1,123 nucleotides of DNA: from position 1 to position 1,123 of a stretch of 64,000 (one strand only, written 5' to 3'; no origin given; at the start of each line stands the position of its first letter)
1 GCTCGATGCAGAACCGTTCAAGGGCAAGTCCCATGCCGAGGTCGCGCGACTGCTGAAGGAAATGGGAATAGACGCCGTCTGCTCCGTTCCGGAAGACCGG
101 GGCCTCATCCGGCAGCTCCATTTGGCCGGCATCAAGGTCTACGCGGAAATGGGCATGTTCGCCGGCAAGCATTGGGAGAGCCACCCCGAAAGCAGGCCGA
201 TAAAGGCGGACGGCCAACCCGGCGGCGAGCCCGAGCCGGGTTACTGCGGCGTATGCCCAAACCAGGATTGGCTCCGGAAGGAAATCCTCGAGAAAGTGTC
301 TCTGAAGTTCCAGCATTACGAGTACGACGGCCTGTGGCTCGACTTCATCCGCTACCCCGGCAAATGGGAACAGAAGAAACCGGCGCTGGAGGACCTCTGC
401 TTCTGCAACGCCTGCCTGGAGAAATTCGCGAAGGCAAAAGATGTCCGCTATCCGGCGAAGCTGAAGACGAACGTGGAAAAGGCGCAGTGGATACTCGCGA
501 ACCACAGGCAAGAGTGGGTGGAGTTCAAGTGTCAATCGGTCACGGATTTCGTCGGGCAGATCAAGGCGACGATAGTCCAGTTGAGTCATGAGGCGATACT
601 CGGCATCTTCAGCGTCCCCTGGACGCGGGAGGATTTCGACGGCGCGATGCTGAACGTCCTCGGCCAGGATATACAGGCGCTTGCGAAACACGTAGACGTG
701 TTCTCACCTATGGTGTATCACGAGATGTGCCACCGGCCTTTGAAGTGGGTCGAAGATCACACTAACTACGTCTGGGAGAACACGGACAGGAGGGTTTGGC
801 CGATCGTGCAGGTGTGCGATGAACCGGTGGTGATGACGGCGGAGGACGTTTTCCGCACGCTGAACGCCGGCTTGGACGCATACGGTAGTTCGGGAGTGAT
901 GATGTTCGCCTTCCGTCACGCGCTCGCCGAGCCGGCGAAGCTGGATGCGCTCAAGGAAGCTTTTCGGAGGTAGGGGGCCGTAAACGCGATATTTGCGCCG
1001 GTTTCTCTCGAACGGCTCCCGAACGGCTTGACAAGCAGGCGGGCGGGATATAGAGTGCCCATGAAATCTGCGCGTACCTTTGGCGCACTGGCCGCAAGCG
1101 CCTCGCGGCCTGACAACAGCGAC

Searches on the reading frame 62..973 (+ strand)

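Call 36: search_protein_families(library=pfam, proteins=[window:62-973:+], max_evalue=0.001)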
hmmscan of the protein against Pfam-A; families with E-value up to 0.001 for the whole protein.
window:62-973:+ (303 aa): 1 family
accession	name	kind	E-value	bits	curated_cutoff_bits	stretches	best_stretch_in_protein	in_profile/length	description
PF13200.12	DUF4015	-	1.5e-05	24.7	27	1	128-219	146-226/313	Putative glycosyl hydrolase domain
